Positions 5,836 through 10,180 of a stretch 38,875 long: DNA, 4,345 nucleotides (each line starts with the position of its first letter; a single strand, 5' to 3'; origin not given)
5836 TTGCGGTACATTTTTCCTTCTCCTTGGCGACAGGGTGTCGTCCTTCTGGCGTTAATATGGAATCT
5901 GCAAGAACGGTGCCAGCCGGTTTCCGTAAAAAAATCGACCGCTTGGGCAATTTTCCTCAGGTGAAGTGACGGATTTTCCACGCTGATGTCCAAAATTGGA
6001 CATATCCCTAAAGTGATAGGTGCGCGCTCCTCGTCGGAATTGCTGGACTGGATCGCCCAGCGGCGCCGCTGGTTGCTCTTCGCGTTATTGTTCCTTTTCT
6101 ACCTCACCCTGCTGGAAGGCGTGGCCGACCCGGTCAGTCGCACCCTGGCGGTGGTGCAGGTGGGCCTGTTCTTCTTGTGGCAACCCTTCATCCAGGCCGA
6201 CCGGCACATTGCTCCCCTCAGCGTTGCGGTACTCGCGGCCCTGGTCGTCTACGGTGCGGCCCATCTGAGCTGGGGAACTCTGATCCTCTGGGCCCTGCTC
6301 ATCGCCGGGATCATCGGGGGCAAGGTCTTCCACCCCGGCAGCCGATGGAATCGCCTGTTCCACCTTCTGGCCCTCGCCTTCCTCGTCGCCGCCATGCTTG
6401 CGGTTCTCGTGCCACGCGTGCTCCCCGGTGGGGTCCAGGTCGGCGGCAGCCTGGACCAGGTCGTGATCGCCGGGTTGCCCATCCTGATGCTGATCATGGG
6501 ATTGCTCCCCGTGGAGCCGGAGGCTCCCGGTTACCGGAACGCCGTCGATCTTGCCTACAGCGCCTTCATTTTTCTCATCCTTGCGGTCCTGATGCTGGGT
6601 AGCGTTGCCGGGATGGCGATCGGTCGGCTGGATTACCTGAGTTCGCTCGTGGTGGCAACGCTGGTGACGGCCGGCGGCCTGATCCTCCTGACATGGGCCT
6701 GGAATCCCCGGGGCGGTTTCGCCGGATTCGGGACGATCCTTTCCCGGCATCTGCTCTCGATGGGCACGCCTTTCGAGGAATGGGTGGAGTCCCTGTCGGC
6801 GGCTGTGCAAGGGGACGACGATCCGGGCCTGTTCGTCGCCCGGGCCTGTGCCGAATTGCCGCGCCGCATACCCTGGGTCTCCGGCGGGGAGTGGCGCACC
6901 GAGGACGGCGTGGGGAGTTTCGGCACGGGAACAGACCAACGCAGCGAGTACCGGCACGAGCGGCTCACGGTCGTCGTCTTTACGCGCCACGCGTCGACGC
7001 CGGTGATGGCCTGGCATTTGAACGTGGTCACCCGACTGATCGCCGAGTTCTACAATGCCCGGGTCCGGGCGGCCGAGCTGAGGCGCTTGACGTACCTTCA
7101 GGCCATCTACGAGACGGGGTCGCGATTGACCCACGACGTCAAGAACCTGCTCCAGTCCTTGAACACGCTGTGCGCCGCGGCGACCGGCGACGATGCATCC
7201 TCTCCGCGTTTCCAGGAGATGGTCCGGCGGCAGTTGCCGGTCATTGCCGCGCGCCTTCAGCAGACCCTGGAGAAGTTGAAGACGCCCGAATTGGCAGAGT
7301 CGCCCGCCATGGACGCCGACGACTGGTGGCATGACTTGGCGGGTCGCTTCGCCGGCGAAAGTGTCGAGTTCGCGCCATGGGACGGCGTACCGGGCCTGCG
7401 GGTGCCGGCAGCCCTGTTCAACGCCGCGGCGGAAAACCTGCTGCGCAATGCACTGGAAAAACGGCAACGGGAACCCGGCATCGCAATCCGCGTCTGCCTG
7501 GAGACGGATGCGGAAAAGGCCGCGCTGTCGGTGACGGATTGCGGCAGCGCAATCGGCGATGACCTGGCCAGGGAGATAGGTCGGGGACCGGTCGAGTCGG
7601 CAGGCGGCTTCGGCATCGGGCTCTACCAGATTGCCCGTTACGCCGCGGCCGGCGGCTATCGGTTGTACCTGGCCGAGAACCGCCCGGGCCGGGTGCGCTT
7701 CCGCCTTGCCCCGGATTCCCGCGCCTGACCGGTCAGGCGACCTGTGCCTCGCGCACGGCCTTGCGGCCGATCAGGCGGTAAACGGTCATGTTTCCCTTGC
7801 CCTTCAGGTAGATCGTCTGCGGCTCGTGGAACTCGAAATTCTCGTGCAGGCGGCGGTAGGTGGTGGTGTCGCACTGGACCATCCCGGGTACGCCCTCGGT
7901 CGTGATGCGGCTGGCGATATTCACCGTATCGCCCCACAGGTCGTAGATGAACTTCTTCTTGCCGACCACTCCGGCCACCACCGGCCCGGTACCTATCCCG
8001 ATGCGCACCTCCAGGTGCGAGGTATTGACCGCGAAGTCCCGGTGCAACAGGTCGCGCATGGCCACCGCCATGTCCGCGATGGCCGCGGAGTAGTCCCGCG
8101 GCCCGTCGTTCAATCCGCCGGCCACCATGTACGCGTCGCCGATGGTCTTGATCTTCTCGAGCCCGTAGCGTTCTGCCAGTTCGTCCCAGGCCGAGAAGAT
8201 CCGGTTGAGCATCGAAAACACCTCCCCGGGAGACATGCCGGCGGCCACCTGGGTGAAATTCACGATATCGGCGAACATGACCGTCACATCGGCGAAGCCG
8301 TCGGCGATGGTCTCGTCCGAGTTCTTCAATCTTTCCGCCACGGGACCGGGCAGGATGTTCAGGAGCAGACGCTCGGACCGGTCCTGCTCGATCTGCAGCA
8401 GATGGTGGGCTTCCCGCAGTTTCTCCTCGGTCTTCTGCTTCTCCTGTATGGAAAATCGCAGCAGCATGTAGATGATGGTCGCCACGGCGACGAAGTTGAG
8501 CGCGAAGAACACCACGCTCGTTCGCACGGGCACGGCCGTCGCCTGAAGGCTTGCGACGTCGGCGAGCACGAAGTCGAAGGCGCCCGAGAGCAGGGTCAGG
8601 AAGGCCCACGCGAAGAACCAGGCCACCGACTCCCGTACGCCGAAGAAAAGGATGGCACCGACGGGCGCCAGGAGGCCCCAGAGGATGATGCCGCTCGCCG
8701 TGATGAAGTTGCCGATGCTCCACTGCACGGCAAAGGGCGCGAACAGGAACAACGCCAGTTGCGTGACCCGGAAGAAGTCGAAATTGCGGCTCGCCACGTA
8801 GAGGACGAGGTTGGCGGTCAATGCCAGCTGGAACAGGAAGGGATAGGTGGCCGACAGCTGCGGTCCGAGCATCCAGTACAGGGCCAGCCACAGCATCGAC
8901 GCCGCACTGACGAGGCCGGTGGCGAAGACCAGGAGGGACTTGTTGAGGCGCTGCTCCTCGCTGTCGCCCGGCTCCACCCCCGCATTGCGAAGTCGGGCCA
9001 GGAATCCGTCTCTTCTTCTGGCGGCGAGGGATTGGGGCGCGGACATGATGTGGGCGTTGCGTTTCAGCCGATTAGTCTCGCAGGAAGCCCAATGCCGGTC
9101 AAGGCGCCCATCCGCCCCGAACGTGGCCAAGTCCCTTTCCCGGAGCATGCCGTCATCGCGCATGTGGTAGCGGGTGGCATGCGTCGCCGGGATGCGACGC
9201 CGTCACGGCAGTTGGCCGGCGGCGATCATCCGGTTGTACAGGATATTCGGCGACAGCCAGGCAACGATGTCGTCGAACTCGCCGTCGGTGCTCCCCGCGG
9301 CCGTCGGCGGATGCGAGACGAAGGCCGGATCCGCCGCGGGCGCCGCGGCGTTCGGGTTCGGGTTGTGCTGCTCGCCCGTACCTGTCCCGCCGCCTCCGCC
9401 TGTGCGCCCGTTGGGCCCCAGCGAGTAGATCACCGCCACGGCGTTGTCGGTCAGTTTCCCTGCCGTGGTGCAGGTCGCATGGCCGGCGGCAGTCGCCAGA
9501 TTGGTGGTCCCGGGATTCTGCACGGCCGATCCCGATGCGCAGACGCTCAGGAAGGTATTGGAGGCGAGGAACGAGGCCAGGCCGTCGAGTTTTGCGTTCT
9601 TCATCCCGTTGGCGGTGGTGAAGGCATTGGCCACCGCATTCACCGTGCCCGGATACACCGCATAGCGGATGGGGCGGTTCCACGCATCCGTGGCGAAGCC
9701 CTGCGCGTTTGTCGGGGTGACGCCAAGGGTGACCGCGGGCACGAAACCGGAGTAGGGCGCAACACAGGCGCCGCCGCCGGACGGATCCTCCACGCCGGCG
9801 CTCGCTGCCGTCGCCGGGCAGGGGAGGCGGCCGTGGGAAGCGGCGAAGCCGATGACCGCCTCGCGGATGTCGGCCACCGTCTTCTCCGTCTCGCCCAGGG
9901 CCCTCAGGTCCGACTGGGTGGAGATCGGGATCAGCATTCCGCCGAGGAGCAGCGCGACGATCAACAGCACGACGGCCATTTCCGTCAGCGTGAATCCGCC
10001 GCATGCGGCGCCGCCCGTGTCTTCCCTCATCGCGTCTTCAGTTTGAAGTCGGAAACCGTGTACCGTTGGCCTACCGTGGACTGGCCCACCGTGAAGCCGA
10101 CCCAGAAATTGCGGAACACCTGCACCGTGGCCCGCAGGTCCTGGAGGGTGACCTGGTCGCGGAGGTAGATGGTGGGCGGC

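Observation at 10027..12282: Giant non-canonical pilin-like protein with a C-terminal L-type lectin-like domain (candidate sugar-binding tip adhesin)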

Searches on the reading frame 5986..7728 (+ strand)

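Call 17: search_protein_families(library=pfam, proteins=[window:5986-7728:+], max_evalue=0.001)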
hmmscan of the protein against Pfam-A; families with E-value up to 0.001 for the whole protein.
window:5986-7728:+ (580 aa): 1 family
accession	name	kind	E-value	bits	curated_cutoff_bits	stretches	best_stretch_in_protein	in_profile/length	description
PF02518.31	HATPase_c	-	1.5e-05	25.9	26.4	1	482-574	10-105/111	Histidine kinase-, DNA gyrase B-, and HSP90-like ATPase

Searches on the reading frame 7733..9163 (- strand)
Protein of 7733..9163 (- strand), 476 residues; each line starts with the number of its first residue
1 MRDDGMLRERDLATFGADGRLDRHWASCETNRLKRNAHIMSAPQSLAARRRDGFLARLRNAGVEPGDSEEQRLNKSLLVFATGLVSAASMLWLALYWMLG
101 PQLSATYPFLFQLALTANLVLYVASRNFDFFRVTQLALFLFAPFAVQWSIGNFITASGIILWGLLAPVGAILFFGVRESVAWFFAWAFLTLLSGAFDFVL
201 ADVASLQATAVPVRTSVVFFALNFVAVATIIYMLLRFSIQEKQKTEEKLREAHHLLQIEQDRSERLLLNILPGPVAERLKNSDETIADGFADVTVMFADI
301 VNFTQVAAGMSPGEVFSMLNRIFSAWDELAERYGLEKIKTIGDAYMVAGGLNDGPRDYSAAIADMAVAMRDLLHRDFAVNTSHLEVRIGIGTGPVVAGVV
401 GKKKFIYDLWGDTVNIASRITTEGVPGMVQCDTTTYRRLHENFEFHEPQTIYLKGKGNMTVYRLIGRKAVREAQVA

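Call 3: search_protein_families(library=pfam, proteins=[window:7733-9163:-], max_evalue=0.01)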
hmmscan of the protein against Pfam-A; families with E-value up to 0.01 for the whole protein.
window:7733-9163:- (476 aa): 2 families
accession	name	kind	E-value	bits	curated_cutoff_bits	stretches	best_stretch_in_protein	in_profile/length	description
PF00211.25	Guanylate_cyc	-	3.8e-53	180.2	21.9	1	290-465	6-182/183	Adenylate and Guanylate cyclase catalytic domain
PF07701.20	HNOBA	-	0.00071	19.6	23.4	1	241-279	178-216/216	Heme NO binding associated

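Call 4: search_protein_families(library=ncbifam, proteins=[window:7733-9163:-], max_evalue=0.01)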
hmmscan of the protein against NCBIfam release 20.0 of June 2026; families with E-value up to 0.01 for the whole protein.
window:7733-9163:- (476 aa): 1 family
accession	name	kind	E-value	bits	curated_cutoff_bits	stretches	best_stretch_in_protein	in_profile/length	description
NF058673.1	LipAdnlyCyLipJMY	equivalog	0.00017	20.4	800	1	293-434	296-417/449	bifunctional lipase/adenylate cyclase LipJ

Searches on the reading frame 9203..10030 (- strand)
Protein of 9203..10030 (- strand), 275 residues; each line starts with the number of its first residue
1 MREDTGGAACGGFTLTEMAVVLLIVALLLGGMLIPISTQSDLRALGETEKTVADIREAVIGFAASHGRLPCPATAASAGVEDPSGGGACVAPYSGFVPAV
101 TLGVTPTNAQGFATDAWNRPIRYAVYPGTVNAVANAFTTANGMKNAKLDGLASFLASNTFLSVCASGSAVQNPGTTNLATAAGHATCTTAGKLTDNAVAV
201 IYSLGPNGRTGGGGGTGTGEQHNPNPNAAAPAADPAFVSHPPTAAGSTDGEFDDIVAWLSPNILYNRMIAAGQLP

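Call 3: search_protein_families(library=pfam, proteins=[window:9203-10030:-], max_evalue=0.01)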
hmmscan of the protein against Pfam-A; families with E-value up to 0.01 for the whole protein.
window:9203-10030:- (275 aa): 1 family
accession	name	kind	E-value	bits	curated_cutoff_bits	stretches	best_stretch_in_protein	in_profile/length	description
PF07963.17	N_methyl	-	0.0013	18.7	21.2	1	10-33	4-27/27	Prokaryotic N-terminal methylation motif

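Call 4: search_protein_families(library=ncbifam, proteins=[window:9203-10030:-], max_evalue=0.01)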
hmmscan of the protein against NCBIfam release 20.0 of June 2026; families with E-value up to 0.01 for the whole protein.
window:9203-10030:- (275 aa): 4 families
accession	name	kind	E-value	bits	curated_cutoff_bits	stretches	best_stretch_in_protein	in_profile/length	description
TIGR01710.1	typeII_sec_gspG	equivalog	5.5e-05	23.2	88.85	1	12-88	2-78/134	type II secretion system major pseudopilin GspG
TIGR02532.1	IV_pilin_GFxxxE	domain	0.0005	19.8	16.3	1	11-31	2-22/24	prepilin-type N-terminal cleavage/methylation domain-containing protein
NF040999.1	pilin_ComGC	equivalog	0.0015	18.6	75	1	12-29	3-20/84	competence type IV pilus major pilin ComGC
TIGR01708.2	typeII_sec_gspH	equivalog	0.0024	17.9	80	1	12-40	3-31/169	type II secretion system minor pseudopilin GspH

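Call 53: search_solved_structures(query=A6, max_evalue=1, show_alignments=1)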
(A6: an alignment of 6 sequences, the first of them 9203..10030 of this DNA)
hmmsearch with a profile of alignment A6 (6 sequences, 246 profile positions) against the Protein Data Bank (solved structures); distinct sequences matched with E-value up to 1: 23.
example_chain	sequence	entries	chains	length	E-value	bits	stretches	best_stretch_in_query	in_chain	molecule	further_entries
6xxe_A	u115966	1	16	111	0.0058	19.7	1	13-76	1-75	Uncharacterized protein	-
8qqj_J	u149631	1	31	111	0.0073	19.3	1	13-89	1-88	Type IV narrow pilus major component PilA5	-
9lab_B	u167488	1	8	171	0.02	17.9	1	8-29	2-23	MSHA major pilin subunit MshA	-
2hi2_A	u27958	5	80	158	0.033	17.2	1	13-84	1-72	Fimbrial protein | PilA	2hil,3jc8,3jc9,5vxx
5kua_A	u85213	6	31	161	0.034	17.2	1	13-97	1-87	pilin | Neisseria meningitidis PilE variant SB-GATDH | Neisseria meningitidis PilE, SB-DATDH variant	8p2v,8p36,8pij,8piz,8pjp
9egp_A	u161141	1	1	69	0.036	17.1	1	7-47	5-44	Geopilin domain 1 protein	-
9laa_A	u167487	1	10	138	0.051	16.6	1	1-29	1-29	Type IV pilin protein PilA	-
1ay2_A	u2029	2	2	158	0.052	16.6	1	13-80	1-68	TYPE 4 PILIN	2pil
7tgg_A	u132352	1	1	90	0.065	16.2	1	7-54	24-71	Geopilin domain 1 protein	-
8p3b_A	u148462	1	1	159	0.076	16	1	13-83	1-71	Fimbrial protein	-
5nco_l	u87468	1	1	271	0.2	14.6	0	147-206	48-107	Signal recognition particle receptor FtsY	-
4c7o_B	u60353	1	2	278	0.21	14.5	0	147-206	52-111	SIGNAL RECOGNITION PARTICLE RECEPTOR FTSY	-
6fqd_A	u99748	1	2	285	0.23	14.4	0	147-206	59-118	Signal recognition particle receptor FtsY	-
7o9h_A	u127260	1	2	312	0.26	14.3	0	147-206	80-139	Signal recognition particle receptor FtsY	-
1fts_A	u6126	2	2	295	0.27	14.2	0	147-206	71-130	FTSY | SIGNAL RECOGNITION PARTICLE RECEPTOR FTSY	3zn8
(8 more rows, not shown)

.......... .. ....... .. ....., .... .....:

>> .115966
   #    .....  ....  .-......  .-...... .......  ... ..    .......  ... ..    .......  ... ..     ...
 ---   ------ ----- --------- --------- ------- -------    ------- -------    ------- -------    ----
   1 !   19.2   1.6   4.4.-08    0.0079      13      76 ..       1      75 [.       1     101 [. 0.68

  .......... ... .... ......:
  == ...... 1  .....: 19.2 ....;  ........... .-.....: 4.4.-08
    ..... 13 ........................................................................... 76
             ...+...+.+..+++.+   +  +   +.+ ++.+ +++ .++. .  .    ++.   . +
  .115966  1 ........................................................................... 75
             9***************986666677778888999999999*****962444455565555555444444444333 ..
